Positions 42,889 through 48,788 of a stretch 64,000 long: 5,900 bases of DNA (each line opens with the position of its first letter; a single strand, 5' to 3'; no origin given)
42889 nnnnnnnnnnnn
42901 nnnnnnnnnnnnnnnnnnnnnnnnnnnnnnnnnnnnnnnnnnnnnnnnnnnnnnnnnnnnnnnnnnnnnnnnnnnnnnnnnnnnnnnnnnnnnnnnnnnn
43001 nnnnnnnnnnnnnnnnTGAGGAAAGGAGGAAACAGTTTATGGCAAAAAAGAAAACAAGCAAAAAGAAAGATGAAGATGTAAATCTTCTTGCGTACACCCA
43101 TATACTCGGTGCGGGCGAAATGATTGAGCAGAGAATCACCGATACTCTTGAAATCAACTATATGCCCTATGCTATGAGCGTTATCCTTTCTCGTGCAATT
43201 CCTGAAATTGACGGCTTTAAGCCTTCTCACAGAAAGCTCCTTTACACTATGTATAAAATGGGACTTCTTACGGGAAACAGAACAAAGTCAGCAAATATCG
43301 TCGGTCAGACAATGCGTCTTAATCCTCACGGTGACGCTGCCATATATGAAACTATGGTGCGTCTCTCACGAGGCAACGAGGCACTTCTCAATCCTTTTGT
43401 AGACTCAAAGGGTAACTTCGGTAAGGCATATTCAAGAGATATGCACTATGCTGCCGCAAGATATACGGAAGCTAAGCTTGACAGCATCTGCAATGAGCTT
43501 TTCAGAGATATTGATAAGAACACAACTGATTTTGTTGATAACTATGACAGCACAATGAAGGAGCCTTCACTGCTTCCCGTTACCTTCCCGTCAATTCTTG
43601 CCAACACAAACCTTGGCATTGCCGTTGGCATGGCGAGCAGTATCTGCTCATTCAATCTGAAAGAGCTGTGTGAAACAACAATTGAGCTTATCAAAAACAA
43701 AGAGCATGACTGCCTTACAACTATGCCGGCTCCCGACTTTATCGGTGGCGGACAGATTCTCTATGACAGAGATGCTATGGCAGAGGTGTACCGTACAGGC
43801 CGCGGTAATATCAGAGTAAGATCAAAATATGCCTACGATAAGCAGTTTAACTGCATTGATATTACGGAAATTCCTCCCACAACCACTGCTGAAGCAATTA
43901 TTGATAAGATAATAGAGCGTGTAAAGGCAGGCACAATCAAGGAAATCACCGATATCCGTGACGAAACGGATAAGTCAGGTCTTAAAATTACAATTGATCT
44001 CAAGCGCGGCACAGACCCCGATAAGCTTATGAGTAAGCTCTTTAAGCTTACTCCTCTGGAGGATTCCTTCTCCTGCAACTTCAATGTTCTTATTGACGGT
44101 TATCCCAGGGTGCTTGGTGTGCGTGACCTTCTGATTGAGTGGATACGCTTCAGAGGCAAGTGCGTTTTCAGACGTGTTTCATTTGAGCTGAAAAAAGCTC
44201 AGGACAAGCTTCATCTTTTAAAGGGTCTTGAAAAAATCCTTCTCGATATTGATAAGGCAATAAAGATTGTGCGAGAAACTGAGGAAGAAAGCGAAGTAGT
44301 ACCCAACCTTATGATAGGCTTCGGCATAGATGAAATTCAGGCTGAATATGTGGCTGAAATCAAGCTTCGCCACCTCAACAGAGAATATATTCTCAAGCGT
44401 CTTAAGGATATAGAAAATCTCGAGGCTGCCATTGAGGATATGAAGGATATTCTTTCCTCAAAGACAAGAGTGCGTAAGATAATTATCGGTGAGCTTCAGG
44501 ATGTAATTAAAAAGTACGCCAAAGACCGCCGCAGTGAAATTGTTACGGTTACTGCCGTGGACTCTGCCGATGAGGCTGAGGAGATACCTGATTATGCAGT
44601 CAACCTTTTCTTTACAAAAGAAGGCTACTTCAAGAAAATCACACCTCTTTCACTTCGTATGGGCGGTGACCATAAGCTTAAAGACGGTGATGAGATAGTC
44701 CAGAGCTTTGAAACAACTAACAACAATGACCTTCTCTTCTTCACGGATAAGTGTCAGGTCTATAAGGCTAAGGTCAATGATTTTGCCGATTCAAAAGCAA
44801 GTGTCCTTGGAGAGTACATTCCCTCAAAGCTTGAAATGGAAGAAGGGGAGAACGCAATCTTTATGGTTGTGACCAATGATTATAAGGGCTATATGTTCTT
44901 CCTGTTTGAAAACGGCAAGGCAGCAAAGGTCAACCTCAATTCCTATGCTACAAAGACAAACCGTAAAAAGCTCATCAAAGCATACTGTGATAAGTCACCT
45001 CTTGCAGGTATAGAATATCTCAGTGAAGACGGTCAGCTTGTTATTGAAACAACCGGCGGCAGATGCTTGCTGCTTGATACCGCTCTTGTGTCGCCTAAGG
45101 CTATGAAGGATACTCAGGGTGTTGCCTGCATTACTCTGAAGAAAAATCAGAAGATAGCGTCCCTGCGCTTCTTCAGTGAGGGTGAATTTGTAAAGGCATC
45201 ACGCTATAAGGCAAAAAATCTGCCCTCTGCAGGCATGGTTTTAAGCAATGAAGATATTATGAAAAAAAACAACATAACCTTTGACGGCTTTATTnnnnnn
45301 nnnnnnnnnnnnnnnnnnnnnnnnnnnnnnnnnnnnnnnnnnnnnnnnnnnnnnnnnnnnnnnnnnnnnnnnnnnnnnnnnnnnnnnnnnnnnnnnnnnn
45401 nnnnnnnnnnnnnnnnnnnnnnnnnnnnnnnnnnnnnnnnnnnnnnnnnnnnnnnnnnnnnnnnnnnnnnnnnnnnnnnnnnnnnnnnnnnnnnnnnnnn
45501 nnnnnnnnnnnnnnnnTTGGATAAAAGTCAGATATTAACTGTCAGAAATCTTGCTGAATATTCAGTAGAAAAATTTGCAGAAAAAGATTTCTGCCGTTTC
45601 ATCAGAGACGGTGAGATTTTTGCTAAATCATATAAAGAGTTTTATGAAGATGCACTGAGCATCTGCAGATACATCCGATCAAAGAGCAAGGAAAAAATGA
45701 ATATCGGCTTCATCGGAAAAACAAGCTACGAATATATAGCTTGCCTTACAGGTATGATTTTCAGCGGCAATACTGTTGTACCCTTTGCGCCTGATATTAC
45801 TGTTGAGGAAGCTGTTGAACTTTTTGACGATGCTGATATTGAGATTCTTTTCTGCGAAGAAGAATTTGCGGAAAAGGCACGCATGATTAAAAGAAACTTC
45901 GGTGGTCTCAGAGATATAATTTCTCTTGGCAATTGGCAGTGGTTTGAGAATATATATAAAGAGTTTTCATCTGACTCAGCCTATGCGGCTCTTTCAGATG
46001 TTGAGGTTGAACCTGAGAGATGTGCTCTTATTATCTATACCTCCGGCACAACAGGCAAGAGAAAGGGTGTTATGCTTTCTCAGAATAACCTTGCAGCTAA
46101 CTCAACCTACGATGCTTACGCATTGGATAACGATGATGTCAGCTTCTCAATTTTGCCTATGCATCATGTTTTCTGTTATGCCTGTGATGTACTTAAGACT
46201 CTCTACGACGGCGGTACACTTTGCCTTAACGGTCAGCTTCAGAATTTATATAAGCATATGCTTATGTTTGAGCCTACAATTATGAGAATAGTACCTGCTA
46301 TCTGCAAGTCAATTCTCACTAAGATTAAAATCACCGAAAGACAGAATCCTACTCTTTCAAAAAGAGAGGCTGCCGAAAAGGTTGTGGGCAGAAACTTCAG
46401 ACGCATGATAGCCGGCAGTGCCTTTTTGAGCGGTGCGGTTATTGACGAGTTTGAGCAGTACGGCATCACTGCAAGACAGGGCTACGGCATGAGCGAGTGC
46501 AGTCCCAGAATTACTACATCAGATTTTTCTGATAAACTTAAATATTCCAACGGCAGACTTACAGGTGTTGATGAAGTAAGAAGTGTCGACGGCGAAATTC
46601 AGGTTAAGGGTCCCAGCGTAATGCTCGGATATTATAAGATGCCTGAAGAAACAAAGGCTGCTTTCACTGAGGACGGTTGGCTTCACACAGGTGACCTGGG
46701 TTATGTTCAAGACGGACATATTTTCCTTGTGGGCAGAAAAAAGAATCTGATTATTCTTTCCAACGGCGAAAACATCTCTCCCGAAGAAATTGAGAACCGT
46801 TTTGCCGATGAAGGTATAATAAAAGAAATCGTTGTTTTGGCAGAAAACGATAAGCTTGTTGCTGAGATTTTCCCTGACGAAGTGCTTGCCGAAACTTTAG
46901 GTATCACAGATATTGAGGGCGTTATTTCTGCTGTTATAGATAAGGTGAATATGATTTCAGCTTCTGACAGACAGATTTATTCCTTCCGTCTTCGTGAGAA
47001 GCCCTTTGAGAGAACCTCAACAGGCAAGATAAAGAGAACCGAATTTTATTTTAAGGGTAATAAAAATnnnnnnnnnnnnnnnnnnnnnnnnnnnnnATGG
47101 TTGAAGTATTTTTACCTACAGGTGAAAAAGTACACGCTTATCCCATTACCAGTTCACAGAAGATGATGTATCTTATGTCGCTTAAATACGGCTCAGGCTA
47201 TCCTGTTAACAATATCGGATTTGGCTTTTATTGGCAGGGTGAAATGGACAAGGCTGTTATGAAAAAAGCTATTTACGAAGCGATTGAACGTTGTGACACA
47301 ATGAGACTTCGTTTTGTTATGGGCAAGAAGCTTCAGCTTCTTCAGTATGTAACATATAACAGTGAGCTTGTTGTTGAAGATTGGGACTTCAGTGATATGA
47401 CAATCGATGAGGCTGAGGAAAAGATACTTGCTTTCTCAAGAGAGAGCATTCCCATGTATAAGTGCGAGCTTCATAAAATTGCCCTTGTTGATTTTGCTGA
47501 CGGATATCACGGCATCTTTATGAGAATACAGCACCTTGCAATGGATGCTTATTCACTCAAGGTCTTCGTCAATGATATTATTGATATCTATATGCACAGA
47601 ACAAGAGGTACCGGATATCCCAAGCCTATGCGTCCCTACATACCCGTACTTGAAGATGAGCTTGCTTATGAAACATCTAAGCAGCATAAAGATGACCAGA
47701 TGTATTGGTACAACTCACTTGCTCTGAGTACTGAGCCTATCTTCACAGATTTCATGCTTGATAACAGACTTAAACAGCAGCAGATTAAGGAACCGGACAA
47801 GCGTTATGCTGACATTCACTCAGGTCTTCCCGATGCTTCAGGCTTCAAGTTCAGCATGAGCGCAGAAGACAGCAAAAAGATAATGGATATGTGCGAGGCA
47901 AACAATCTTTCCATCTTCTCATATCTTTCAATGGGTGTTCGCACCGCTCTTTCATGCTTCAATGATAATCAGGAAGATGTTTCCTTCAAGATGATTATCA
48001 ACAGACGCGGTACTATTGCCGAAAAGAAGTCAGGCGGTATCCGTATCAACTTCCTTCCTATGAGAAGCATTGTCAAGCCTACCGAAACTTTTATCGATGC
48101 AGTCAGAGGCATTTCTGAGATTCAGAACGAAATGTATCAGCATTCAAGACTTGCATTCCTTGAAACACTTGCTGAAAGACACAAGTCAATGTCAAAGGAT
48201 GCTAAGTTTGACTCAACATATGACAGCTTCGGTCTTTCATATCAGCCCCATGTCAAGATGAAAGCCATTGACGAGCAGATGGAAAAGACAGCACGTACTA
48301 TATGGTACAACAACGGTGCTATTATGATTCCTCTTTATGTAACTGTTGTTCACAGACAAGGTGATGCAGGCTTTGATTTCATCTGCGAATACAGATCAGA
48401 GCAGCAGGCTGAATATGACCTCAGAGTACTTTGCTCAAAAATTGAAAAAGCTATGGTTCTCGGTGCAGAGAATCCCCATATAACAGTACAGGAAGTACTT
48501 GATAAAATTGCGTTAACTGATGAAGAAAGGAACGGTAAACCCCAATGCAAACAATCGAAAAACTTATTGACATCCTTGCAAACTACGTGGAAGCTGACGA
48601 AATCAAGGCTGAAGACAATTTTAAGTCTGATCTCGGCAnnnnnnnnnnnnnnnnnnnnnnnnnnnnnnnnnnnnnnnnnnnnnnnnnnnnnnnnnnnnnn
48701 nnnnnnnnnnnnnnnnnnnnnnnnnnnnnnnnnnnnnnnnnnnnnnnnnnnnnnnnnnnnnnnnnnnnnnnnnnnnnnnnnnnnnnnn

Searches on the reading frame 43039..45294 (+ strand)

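Call 32: search_protein_families(library=pfam, proteins=[window:43039-45294:+], max_evalue=0.00001)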
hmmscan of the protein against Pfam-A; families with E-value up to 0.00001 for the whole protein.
window:43039-45294:+ (752 aa): 1 family
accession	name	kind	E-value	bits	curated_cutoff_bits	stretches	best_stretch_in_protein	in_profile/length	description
PF00521.26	DNA_topoisoIV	-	2.9e-128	428.8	31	1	52-487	1-432/432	DNA gyrase/topoisomerase IV, subunit A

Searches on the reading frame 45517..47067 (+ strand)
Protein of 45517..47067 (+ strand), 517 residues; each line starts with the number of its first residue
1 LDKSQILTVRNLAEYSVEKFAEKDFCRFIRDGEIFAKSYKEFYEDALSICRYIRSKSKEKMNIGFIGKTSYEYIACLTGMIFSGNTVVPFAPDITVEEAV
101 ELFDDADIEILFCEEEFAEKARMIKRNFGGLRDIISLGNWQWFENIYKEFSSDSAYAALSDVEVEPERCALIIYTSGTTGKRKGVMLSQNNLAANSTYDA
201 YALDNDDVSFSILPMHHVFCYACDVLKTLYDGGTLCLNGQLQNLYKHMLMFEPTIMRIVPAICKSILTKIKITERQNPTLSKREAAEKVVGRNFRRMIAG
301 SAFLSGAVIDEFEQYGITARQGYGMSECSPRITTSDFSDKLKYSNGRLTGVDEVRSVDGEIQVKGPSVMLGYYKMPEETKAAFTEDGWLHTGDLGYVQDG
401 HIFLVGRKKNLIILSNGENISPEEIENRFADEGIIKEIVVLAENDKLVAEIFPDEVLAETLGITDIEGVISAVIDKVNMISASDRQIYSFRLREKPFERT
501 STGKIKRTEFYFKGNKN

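Call 32: search_protein_families(library=pfam, proteins=[window:45517-47067:+], max_evalue=0.00001)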
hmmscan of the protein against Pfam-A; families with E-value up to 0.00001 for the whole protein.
window:45517-47067:+ (517 aa): 2 families
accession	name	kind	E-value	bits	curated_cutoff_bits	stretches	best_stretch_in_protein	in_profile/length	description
PF00501.34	AMP-binding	-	7.7e-50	170.2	29.9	1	17-373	5-384/384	AMP-binding enzyme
PF23562.2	AMP-binding_C_3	-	5.9e-07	30.3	20.8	1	410-511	2-109/124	AMP-binding enzyme C-terminal domain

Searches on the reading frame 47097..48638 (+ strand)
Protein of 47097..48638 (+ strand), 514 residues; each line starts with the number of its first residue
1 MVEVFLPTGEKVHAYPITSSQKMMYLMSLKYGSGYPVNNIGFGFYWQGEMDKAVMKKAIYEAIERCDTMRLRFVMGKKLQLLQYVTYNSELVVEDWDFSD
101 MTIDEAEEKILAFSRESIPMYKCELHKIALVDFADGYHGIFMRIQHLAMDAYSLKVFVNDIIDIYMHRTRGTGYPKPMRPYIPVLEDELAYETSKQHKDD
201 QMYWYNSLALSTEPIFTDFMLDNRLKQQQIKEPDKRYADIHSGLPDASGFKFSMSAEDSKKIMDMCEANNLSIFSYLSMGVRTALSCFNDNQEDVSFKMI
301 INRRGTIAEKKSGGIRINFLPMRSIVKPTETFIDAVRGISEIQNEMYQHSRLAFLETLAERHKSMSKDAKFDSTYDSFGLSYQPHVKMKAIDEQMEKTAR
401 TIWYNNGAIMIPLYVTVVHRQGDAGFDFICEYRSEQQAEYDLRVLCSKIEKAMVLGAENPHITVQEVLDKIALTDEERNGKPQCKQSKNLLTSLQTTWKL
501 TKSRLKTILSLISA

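Call 32: search_protein_families(library=pfam, proteins=[window:47097-48638:+], max_evalue=0.00001)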
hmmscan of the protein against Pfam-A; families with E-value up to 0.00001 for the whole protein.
window:47097-48638:+ (514 aa): 1 family
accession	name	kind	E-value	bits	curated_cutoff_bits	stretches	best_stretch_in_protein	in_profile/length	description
PF00668.25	Condensation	-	8.1e-39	134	30.6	1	13-374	3-353/456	Condensation domain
